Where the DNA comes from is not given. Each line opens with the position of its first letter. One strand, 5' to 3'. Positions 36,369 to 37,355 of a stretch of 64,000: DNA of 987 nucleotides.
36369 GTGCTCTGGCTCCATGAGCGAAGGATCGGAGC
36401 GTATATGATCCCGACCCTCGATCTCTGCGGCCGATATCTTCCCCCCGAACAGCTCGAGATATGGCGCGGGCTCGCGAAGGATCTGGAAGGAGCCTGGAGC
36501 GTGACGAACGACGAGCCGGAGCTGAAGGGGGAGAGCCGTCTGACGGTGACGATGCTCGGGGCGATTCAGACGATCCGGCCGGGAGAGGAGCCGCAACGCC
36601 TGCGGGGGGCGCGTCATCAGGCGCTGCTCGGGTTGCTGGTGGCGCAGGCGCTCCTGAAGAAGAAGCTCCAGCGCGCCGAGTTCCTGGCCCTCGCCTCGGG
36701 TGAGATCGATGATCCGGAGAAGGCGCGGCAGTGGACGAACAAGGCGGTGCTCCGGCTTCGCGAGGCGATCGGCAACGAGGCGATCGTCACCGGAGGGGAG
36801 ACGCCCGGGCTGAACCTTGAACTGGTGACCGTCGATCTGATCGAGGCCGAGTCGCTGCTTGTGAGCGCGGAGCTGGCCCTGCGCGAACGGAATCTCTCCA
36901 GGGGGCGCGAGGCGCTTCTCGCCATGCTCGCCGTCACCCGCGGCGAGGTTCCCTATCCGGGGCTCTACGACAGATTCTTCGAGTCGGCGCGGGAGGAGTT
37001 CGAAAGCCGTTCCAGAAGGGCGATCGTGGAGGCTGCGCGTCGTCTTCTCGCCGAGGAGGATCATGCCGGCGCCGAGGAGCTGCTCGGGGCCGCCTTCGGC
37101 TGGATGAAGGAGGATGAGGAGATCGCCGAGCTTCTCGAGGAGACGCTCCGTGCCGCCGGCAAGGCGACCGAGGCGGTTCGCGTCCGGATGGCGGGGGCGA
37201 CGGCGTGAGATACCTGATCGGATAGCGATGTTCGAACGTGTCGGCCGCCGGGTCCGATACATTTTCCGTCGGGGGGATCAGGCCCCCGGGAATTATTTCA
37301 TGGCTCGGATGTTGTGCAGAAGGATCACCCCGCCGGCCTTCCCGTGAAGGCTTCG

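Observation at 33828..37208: Giant P-loop NTPase ending in a complete SARP module: AfsR-type architecture in reverse order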

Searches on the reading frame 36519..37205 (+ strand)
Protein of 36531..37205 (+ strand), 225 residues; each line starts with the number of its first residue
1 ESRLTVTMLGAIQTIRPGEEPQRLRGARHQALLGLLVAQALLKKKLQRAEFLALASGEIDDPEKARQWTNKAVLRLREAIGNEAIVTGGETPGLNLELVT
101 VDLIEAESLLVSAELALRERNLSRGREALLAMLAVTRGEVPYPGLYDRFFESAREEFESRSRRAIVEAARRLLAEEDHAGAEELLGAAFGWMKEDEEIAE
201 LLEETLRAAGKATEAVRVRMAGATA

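Call 6: search_protein_families(library=pfam, proteins=[window:36531-37205:+], max_evalue=10)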
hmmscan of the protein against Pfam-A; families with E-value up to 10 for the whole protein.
seq(225 aa): 3 families
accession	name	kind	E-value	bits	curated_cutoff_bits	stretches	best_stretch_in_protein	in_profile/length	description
PF01628.27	HrcA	-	0.1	13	22.2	1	116-218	81-170/215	HrcA protein C terminal domain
PF25243.1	WAV3_C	-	0.55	10.5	39.1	1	162-188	14-39/76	E3 ubiquitin-protein ligase WAV3-like, C-terminal domain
PF14559.12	TPR_19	-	8.7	7.2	25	1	172-217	1-46/68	Tetratricopeptide repeat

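Call 16: search_solved_structures(query=A2, max_evalue=10, show_alignments=3)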
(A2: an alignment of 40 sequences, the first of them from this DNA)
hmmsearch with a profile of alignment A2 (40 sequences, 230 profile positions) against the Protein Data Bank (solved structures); distinct sequences matched with E-value up to 10: 35.
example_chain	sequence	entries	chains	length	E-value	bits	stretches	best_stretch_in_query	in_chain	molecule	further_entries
8hvr_I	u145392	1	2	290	1.3e-06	31.1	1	3-223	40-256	Regulatory protein AfsR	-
8k60_I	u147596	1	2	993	3.2e-05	26.6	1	4-223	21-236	Regulatory protein AfsR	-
8jke_I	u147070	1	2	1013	3.3e-05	26.5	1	4-223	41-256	Regulatory protein AfsR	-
6eou_A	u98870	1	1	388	0.0067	19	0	169-226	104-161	UDP-N-acetylglucosamine--peptide N-acetylglucosaminyltransferase 110 kDa subunit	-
1w3b_A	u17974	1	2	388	0.0067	18.9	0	169-226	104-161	UDP-N-ACETYLGLUCOSAMINE--PEPTIDE N-ACETYLGLUCOSAMINYLTRANSFERASE 110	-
9wcw_A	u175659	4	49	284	0.047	16.2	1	172-222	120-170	Chaperedoxin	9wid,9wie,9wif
3qou_A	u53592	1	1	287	0.048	16.1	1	172-222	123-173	protein ybbN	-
9k7u_A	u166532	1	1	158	0.052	16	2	169-213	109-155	Heter-Zn2-HEHE-22A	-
6xyw_AQ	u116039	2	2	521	0.084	15.4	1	151-223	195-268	Pentatricopeptide repeat-containing protein PNM1, mitochondrial | mL104 (rPPR9)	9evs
8fbj_A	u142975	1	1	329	0.085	15.3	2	164-204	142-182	KWOCA_60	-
5hdt_A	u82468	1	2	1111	0.088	15.3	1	138-212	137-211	Sister chromatid cohesion protein PDS5 homolog B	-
7yeh_B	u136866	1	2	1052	0.1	15.1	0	169-226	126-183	UDP-N-acetylglucosamine--peptide N-acetylglucosaminyltransferase 110 kDa subunit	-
7yea_A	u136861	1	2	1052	0.11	15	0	169-226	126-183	UDP-N-acetylglucosamine--peptide N-acetylglucosaminyltransferase 110 kDa subunit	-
7ntf_A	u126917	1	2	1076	0.11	14.9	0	169-226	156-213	Isoform 1 of UDP-N-acetylglucosamine--peptide N-acetylglucosaminyltransferase 110 kDa subu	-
9gyt_1v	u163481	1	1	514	0.15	14.5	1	152-223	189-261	mL104 (rPPR9)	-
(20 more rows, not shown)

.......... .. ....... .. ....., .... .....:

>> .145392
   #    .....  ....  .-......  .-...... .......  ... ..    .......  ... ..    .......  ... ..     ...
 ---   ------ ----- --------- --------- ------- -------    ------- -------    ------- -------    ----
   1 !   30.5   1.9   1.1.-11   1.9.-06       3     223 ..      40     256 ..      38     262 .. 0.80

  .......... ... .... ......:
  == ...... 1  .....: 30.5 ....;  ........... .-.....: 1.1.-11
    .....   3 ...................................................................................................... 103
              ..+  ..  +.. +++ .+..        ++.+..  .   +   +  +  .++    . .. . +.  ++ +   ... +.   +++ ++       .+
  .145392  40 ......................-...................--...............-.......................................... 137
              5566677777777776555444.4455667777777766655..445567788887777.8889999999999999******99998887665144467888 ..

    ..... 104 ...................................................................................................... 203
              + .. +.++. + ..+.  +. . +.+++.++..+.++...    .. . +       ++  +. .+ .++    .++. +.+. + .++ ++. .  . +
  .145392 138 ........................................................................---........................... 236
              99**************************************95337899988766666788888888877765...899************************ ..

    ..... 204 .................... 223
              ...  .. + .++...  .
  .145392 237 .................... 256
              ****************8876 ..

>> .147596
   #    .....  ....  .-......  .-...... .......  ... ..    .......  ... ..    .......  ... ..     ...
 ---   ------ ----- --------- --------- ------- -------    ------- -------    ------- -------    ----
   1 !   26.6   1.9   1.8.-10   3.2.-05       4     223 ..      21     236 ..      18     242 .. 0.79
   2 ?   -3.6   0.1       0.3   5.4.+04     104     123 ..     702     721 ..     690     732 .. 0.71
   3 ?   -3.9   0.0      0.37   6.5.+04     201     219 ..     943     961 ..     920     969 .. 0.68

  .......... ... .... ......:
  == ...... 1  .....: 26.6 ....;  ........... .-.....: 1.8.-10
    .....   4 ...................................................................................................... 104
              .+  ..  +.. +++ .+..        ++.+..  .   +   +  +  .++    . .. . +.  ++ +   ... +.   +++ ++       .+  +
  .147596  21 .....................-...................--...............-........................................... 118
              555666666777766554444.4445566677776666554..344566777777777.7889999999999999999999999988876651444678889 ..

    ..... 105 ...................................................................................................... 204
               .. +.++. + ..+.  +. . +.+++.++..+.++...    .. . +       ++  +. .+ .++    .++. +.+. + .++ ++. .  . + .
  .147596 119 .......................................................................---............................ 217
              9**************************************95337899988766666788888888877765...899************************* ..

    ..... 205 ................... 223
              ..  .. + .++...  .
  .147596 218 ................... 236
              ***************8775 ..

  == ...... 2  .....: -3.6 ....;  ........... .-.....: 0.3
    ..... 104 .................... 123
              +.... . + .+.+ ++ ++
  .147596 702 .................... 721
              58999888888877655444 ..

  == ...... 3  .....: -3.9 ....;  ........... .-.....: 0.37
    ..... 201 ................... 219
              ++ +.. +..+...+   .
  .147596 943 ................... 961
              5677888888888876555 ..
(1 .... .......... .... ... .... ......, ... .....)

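Call 22: predict_structure(alignment_id=A2)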
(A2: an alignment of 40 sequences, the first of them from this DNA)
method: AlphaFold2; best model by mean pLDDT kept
length: 229 residues; sequences in the alignment: 40
mean_pLDDT: 95.5   pTM: 0.90
mean pLDDT of the five models: 95.5, 95.5, 95.1, 94.1, 93.5
residues with pLDDT >= 90: 216; 70-90: 8; 50-70: 3; < 50: 2
segments of 3 or more residues with pLDDT < 50: none
pLDDT, mean of each block of 10 residues (from residue 1): 72 97 94 97 97 96 92 97 96 96 98 99 98 98 96 97 99 98 98 96 98 97 91
secondary structure, 60 per line:
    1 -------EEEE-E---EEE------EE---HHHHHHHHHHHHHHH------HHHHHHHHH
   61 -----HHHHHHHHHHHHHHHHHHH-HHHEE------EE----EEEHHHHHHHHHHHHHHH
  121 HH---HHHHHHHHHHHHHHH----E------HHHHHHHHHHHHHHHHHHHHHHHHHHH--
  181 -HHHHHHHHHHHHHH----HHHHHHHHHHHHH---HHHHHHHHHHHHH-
elements in order: E8-11 E17-19 H31-45 H52-60 H66-84 E103-105 H106-122 H126-140 H152-178 H182-195 H200-212 H216-228

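Call 26: fold_search(model_id=the predicted structure, library=pdb)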
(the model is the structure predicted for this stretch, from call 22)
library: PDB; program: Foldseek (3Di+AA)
matches with E <= 10: 1244; with E <= 0.001: 6
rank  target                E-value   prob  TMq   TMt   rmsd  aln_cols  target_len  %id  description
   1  8k60_J                6.5e-08  1.00  0.63  0.59   5.3       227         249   21  Cryo-EM structure of Streptomyces coelicolor transcription initiation complex with the global transcription factor Afs (released 2024-07-31)
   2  8k60_I                1.7e-07  1.00  0.64  0.59   5.0       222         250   22  Cryo-EM structure of Streptomyces coelicolor transcription initiation complex with the global transcription factor Afs (released 2024-07-31)
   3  8hvr_I                4.4e-07  1.00  0.66  0.60   5.2       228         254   22  Cryo-EM structure of AfsR-dependent transcription activation complex with afsS promoter (released 2023-12-27)
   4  2fez                  9.9e-06  1.00  0.64  0.43   5.1       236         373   18  Mycobacterium tuberculosis EmbR (released 2006-01-24)
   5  2ff4_B                1.9e-05  1.00  0.65  0.44   5.0       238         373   19  Mycobacterium tuberculosis EmbR in complex with low affinity phosphopeptide (released 2006-01-24)
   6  2ff4_A                7.1e-05  1.00  0.64  0.42   5.2       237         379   19  Mycobacterium tuberculosis EmbR in complex with low affinity phosphopeptide (released 2006-01-24)
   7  1elw_B                2.4e-02  1.00  0.34  0.59   3.5       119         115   10  Crystal structure of the TPR1 domain of HOP in complex with a HSC70 peptide (released 2000-04-26)
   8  5ayw_D                2.4e-02  0.92  0.32  0.34  14.6       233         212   12  Structure of a membrane complex (released 2016-02-24)
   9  7obi_B                2.8e-02  1.00  0.33  0.50  11.4       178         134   12  Consensus tetratricopeptide repeat protein type RV4 (released 2022-02-23)
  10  9ijj_l                2.9e-02  0.91  0.25  0.08  14.7       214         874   12  In situ structure of the central apparatus in mouse sperm axoneme. (released 2025-06-04)
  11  6w5q_D                3.3e-02  1.00  0.32  0.59   4.2       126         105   13  Structure of the globular C-terminal domain of P. aeruginosa LpoP (released 2020-05-06)
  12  3vtx_B                4.2e-02  1.00  0.34  0.41  11.6       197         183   13  Crystal structure of MamA protein (released 2012-10-31)
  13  3uq3_A                4.2e-02  0.54  0.20  0.19  15.2       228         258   18  TPR2AB-domain:pHSP90-complex of yeast Sti1 (released 2012-01-18)
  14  5dse_C                4.5e-02  0.87  0.26  0.09  14.5       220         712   16  Crystal Structure of the TTC7B/Hyccin Complex (released 2015-12-02)
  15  5fzq_B                4.7e-02  1.00  0.32  0.59   4.0       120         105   13  Designed TPR Protein M4N (released 2016-10-12)
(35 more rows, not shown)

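Call 58: search_protein_families(library=pfam, alignment_id=A2, max_evalue=1)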
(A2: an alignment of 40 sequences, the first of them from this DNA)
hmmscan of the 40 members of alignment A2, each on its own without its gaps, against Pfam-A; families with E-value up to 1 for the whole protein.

A. member 1, seq(229 aa): 2 families
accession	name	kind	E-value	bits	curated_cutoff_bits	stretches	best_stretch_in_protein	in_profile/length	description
PF01628.27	HrcA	-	0.11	12.9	22.2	1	120-222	81-170/215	HrcA protein C terminal domain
PF25243.1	WAV3_C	-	0.58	10.5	39.1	1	166-192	14-39/76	E3 ubiquitin-protein ligase WAV3-like, C-terminal domain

B. families by the number of members that match (of 40 scanned): 41 families (the first 25 are shown)
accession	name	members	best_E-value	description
PF14559.12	TPR_19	34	5.5e-10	Tetratricopeptide repeat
PF03704.23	BTAD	32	1.3e-08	Bacterial transcriptional activator domain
PF13428.12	TPR_14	27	8.4e-05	Tetratricopeptide repeat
PF14863.12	Alkyl_sulf_dimr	9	0.022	Alkyl sulfatase dimerisation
PF07721.20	TPR_4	7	0.012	Tetratricopeptide repeat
PF07719.23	TPR_2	6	0.01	Tetratricopeptide repeat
PF13424.12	TPR_12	5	0.00091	Tetratricopeptide repeat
PF10938.13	YfdX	5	0.0018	YfdX protein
PF13432.12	TPR_16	5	0.0035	Tetratricopeptide repeat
PF13176.12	TPR_7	5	0.0057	Tetratricopeptide repeat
PF13374.12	TPR_10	3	0.0037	Tetratricopeptide repeat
PF02607.22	B12-binding_2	2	0.0055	B12 binding domain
PF12895.13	ANAPC3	2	0.0061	Anaphase-promoting complex, cyclosome, subunit 3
PF12688.13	TPR_5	2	0.013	Tetratrico peptide repeat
PF25243.1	WAV3_C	2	0.016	E3 ubiquitin-protein ligase WAV3-like, C-terminal domain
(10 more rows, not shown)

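Call 66: search_protein_representatives(alignment_id=A2)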
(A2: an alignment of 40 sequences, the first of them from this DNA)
Query: 40 sequences, 230 profile positions. Proteins with E-value up to 0.001 (for the whole library): 4137; up to 1e-10: 406; up to 1e-30: 338. The best 150 are listed.
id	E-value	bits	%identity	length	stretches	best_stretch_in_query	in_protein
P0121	5.5e-98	343.2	-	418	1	3-227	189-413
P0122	1.7e-96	338.4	-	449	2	4-229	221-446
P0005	3.9e-96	337.1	-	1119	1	2-227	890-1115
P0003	3.6e-95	334.0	-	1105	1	3-229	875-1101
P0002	4.6e-94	330.4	-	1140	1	4-229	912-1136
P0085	1.2e-92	325.7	-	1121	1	3-228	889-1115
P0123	1.5e-91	322.1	-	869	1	5-226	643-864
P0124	2.0e-91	321.7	-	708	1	3-229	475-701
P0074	2.8e-91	321.2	-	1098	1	2-226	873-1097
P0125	6.8e-91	320.0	-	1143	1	5-226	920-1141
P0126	8.8e-91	319.6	-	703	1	3-228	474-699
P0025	1.1e-90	319.3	-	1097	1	5-229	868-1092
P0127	1.3e-90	319.1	-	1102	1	4-228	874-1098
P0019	1.7e-90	318.7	-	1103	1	3-227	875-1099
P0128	3.0e-90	317.9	-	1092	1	4-228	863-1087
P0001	1.9e-86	305.5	-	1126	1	4-227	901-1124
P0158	3.6e-85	301.2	-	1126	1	4-225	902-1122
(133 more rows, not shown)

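Call 68: find_related_loci(query=A2, collection=metagenome_contigs, flank=6000)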
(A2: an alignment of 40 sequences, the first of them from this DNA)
Query A2 (229 aa) in metagenome_contigs; peptide patterns used: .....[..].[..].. (x = any residue, [..] = any of these).
194 stretches matched a pattern; 19 encode a relative of the query (tblastn E <= 1e-3); 19 distinct loci.
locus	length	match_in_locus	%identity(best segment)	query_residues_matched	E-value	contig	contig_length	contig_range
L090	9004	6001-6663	49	4-224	2e-57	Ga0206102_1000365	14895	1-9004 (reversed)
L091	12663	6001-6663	49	4-224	2e-57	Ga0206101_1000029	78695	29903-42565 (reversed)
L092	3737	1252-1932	48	1-227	4e-56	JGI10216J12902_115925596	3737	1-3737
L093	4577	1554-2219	46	3-224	1e-55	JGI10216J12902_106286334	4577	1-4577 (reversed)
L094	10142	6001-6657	48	7-223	3e-55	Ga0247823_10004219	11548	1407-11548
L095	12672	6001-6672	48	3-224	7e-55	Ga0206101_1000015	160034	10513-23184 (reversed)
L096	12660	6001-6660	46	5-224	3e-54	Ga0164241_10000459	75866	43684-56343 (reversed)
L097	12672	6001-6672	47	1-224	5e-53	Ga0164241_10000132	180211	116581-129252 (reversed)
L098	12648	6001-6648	46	7-223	3e-49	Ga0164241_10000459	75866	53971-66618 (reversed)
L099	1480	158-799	45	6-219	2e-50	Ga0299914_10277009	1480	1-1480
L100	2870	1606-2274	43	5-223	2e-45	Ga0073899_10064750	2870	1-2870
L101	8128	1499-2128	41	6-215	9e-41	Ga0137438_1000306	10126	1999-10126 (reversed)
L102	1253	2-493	48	61-224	4e-42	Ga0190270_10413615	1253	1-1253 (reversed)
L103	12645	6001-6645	42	3-215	2e-40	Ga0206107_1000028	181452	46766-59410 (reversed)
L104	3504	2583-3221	38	2-217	4e-37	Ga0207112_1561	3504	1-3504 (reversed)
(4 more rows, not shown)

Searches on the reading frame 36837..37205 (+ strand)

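Call 6: search_protein_families(library=pfam, proteins=[window:36837-37205:+], max_evalue=10)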
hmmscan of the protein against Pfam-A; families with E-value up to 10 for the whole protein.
seq(123 aa): 5 families
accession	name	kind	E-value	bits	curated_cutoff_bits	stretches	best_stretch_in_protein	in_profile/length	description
PF14559.12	TPR_19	-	0.031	15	25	1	70-115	1-46/68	Tetratricopeptide repeat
PF25243.1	WAV3_C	-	0.045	14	39.1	1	60-87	14-40/76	E3 ubiquitin-protein ligase WAV3-like, C-terminal domain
PF01628.27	HrcA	-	0.046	14.1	22.2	1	15-117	82-171/215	HrcA protein C terminal domain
PF08294.17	TIM21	-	0.18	12.1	24.1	1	78-115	38-75/145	TIM21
PF16859.10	TetR_C_11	-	4.4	8.2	32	0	61-119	9-67/113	Tetracyclin repressor-like, C-terminal domain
